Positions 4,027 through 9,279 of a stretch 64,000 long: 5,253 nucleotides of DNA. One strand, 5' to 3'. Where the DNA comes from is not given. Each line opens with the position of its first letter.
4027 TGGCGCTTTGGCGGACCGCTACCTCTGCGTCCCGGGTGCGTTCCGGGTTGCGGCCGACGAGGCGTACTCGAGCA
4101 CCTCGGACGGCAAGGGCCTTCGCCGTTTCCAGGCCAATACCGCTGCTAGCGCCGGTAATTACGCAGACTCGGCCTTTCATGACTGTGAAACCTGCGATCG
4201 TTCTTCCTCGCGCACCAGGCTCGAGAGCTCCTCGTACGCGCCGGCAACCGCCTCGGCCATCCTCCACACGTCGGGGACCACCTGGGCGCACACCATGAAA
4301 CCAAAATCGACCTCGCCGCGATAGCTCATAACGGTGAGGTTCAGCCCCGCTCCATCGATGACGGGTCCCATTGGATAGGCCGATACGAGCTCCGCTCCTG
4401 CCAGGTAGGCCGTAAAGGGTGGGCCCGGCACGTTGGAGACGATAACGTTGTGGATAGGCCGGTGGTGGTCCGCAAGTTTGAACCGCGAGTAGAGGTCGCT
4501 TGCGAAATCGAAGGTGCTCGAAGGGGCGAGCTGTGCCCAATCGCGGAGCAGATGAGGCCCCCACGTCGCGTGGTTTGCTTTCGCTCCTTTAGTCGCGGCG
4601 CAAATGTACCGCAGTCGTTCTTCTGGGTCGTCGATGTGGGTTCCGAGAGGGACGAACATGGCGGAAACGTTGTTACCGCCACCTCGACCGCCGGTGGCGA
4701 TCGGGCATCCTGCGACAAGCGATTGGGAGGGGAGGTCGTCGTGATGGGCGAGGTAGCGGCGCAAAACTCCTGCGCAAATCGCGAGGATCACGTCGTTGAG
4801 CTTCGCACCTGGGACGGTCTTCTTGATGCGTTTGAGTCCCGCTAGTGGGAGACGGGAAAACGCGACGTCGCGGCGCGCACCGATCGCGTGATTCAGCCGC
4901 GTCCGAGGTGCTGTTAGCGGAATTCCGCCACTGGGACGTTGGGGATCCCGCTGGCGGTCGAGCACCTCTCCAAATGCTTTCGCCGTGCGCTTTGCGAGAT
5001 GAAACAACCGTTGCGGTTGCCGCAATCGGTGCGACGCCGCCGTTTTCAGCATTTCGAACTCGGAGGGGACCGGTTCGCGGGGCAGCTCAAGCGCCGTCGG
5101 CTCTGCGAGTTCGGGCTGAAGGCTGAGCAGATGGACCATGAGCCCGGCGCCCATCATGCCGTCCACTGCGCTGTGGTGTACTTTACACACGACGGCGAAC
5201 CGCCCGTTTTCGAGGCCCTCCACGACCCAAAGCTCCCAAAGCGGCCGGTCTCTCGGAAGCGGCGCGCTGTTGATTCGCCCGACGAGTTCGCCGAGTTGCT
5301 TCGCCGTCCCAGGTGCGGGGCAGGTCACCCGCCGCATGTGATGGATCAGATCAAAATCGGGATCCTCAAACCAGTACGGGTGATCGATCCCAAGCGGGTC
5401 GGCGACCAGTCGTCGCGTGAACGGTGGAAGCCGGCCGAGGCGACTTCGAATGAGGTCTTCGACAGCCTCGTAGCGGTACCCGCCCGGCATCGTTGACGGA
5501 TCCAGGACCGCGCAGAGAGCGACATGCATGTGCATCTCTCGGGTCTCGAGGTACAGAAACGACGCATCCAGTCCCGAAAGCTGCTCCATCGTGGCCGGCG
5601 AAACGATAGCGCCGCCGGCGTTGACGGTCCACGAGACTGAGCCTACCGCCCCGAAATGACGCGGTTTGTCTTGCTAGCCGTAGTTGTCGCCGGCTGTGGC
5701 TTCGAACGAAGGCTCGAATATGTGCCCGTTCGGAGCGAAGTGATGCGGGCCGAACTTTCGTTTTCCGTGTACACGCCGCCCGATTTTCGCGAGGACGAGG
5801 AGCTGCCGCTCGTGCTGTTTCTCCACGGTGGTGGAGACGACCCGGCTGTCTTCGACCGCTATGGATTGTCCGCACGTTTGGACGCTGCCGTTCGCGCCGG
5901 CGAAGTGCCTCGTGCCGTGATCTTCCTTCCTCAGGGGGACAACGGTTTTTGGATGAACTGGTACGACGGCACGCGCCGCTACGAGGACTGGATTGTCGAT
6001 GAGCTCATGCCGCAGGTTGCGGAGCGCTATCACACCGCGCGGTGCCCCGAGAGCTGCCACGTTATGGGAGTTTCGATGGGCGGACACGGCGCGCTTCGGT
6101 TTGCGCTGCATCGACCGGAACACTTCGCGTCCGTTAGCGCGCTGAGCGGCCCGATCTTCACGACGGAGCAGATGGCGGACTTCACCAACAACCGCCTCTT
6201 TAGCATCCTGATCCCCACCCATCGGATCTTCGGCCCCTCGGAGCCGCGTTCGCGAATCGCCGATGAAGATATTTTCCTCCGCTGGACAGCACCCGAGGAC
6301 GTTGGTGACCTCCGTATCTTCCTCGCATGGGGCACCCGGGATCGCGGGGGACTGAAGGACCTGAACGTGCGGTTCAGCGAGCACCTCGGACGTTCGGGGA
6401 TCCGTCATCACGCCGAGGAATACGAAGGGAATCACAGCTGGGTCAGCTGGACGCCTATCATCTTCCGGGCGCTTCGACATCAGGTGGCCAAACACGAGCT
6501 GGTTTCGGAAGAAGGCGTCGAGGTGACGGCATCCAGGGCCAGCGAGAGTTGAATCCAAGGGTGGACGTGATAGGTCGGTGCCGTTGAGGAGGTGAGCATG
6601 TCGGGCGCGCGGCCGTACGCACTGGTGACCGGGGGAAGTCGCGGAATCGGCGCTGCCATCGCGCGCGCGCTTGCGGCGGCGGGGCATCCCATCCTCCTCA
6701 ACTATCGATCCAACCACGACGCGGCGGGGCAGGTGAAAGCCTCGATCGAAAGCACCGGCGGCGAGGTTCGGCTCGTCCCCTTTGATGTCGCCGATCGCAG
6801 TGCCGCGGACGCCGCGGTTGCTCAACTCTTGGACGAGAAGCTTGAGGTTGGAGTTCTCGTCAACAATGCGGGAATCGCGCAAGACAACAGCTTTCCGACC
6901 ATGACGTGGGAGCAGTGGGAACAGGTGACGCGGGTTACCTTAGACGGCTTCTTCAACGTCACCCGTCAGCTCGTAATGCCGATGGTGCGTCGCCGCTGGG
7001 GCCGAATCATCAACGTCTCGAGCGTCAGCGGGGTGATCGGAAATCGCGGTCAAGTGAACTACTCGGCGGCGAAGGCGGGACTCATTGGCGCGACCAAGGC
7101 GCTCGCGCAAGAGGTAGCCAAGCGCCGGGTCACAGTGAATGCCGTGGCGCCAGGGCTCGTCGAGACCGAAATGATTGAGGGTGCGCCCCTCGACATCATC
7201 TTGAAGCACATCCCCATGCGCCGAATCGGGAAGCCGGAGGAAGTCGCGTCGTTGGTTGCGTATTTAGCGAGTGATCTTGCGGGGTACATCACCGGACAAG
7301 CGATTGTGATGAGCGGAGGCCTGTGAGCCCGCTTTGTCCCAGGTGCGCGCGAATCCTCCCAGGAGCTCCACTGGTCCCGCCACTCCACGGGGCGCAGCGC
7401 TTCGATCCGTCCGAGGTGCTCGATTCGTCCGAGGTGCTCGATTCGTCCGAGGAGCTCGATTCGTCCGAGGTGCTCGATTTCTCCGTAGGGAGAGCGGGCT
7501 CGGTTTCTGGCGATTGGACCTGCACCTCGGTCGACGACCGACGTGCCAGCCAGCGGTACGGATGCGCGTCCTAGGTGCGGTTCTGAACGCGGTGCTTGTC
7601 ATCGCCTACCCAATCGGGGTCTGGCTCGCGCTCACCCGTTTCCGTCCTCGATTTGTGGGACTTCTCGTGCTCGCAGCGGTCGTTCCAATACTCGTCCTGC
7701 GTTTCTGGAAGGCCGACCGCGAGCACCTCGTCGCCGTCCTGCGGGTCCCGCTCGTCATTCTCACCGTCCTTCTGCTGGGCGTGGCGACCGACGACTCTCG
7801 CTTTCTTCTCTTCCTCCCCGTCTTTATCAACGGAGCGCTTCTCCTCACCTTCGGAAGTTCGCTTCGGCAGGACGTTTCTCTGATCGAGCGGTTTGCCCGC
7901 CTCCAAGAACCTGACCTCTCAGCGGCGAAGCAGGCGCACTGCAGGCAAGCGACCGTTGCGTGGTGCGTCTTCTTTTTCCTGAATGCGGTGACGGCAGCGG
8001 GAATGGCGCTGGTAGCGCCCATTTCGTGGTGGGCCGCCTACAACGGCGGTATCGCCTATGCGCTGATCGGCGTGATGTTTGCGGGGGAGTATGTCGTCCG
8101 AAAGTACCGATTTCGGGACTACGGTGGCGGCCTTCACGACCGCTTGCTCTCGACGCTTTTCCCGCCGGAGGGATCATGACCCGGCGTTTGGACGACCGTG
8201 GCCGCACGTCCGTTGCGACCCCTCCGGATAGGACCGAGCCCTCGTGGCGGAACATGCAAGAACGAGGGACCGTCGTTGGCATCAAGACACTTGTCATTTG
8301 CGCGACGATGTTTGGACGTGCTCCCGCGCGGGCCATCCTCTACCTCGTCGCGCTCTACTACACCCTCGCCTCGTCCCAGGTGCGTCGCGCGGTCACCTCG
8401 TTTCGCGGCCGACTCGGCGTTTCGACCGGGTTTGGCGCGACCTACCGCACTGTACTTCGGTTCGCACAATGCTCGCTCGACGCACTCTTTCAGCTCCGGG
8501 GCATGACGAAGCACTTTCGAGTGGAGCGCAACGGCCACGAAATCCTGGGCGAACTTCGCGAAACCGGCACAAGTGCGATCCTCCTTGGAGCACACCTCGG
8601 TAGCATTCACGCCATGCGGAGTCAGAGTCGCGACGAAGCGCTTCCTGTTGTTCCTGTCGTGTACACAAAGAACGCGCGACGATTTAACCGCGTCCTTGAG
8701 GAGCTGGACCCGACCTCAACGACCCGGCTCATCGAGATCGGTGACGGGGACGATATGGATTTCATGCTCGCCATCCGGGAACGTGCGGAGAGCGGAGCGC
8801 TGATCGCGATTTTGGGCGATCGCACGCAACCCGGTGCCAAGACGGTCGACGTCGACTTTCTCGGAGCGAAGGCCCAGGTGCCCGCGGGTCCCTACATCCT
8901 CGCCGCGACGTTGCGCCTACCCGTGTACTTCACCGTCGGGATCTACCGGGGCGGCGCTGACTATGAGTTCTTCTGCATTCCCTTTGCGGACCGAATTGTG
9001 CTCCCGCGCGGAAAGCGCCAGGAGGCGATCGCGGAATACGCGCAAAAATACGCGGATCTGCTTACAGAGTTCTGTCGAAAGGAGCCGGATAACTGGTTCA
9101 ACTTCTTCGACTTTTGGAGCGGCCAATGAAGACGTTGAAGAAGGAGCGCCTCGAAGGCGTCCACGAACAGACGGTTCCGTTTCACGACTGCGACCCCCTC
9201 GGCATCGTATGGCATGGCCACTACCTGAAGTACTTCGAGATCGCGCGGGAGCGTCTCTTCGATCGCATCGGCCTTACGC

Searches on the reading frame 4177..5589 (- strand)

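Call 57: search_protein_families(library=pfam, proteins=[window:4177-5589:-], max_evalue=0.0001)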
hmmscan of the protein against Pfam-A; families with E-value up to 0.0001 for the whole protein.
window:4177-5589:- (470 aa): 2 families
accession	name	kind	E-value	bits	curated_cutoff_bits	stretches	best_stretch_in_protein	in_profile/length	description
PF03007.21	WS_DGAT_cat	-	1.1e-69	235.6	23.6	1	4-268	1-263/263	Wax ester synthase/diacylglycerol acyltransferase catalytic domain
PF06974.18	WS_DGAT_C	-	1.5e-32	113.1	20.7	1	305-455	2-144/145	WS/DGAT C-terminal domain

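Call 61: search_protein_families(library=ncbifam, proteins=[window:4177-5589:-], max_evalue=0.00001)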
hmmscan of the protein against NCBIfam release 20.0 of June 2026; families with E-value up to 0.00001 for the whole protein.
window:4177-5589:- (470 aa): 1 family
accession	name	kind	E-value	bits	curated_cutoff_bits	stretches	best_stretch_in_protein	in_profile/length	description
TIGR02946.1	acyl_WS_DGAT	subfamily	2.1e-137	458.7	309.95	1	4-457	1-451/453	wax ester/triacylglycerol synthase family O-acyltransferase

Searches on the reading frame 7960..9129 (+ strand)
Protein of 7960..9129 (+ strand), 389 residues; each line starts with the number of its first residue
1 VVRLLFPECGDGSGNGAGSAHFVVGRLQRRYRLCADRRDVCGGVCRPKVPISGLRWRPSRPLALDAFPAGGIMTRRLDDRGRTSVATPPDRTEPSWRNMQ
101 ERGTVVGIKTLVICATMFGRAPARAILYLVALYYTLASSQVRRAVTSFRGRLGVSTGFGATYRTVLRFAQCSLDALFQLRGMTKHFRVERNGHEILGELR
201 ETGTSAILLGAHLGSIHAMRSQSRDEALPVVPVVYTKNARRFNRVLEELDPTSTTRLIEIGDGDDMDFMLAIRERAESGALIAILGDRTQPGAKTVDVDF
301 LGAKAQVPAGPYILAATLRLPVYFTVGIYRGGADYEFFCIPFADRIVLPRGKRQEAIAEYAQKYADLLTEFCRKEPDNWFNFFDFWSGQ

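Call 57: search_protein_families(library=pfam, proteins=[window:7960-9129:+], max_evalue=0.0001)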
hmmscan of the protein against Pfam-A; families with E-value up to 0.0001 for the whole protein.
window:7960-9129:+ (389 aa): 1 family
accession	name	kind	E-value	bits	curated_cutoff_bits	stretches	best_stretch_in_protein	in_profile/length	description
PF03279.18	Lip_A_acyltrans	-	2e-08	34.3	22.3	1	187-383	104-290/295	Bacterial lipid A biosynthesis acyltransferase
